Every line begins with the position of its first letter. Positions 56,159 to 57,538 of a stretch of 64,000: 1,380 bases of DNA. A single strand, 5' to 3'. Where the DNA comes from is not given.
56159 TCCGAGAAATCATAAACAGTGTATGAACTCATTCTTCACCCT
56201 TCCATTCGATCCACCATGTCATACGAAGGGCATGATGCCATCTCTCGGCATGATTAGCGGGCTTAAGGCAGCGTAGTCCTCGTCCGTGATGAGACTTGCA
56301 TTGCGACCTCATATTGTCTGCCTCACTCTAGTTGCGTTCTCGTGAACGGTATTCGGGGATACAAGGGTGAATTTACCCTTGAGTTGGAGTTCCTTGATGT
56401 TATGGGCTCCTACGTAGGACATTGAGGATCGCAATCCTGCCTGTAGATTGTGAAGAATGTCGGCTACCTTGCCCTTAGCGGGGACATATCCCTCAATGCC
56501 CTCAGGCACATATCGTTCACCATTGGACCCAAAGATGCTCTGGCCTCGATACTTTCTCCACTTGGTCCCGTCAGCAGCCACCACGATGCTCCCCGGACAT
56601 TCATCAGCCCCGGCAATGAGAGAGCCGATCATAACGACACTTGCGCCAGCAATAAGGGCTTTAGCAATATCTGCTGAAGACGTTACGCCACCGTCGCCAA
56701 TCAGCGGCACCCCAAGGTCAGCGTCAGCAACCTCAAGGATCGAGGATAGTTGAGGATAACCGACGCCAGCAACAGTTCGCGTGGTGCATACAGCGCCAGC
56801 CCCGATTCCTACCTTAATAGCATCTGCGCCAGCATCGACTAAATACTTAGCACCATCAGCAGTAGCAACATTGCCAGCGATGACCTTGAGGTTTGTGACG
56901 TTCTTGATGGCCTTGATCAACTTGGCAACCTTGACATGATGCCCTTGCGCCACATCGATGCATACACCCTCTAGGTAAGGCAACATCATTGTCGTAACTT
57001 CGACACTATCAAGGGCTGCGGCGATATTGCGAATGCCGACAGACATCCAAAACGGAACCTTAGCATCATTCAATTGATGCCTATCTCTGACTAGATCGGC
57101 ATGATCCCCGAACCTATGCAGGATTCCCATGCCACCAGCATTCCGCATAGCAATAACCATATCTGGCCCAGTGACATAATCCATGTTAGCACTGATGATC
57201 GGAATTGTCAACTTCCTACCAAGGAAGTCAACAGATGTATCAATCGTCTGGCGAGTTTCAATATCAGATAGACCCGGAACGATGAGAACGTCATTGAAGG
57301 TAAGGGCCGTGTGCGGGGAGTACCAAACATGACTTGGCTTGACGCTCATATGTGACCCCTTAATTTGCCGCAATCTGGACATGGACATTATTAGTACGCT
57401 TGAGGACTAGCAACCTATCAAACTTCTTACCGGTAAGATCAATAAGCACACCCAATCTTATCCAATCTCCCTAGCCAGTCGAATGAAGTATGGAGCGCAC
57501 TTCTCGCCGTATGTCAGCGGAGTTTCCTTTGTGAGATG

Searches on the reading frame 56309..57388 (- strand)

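Call 8: search_protein_families(library=pfam, proteins=[window:56309-57388:-], max_evalue=0.01)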
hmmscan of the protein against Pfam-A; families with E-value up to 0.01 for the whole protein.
window:56309-57388:- (359 aa): 5 families
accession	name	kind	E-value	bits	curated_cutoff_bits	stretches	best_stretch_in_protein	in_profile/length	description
PF00478.31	IMPDH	-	6e-89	298.9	25.6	1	28-352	1-343/345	IMP dehydrogenase / GMP reductase domain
PF01070.24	FMN_dh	-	1.6e-12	47.6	24.9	1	146-258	199-305/350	FMN-dependent dehydrogenase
PF03060.21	NMO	-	2.5e-08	34.1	28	1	61-269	11-236/331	Nitronate monooxygenase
PF01180.27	DHO_dh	-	0.00086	19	27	1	226-258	240-272/291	Dihydroorotate dehydrogenase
PF01645.23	Glu_synthase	-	0.0054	16.4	20.4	1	154-257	191-306/369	Conserved region in glutamate synthase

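Call 9: search_protein_families(library=ncbifam, proteins=[window:56309-57388:-], max_evalue=0.01)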
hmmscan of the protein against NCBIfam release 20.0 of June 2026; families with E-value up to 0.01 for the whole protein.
window:56309-57388:- (359 aa): 23 families
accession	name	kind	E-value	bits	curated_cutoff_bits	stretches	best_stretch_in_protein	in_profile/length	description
TIGR01302.1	IMP_dehydrog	equivalog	8.1e-72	242.5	481.5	2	138-335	236-449/450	IMP dehydrogenase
NF003966.0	PRK05458.1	equivalog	6.6e-61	206.4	344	1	28-335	5-310/327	GMP reductase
NF003470.0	PRK05096.1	equivalog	1.2e-60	205.5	397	1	28-344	8-337/347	GMP reductase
NF052358.1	GMPRedGuaB1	equivalog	5.5e-56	190.7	675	2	142-343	243-464/479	GMP reductase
NF005311.0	PRK06843.1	equivalog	1.5e-54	185.5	779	2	126-351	152-395/404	inosine 5-monophosphate dehydrogenase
NF005869.0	PRK07807.1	equivalog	2.3e-54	185.2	549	2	141-340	242-461/479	GuaB1 family IMP dehydrogenase-related protein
TIGR01305.1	GMP_reduct_1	equivalog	2.3e-54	184.7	492.15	1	28-344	7-336/343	GMP reductase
TIGR01306.1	GMP_reduct_2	equivalog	1.5e-53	182.4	465.65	1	30-335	3-306/321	GMP reductase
TIGR01303.1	IMP_DH_rel_1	equivalog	8.8e-50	170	562.75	2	142-341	241-460/475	GuaB1 family IMP dehydrogenase-related protein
NF005493.0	PRK07107.1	equivalog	2.6e-39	135.1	585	1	142-353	258-488/502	IMP dehydrogenase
TIGR01304.1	IMP_DH_rel_2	equivalog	3.6e-25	89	342.1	2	157-335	177-359/365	GuaB3 family IMP dehydrogenase-related protein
TIGR02151.1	IPP_isom_2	equivalog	2.1e-09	36.8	281.3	1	205-254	238-287/338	type 2 isopentenyl-diphosphate Delta-isomerase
NF002231.0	PRK01130.1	subfamily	1.6e-07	30.6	189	1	142-263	100-218/230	putative N-acetylmannosamine-6-phosphate 2-epimerase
TIGR02708.1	L_lactate_ox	equivalog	4.7e-07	29.1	645.5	1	155-256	217-313/367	L-lactate oxidase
TIGR03151.1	enACPred_II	equivalog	1.7e-06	27.6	453.1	1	59-264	9-199/307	enoyl-[acyl-carrier-protein] reductase FabK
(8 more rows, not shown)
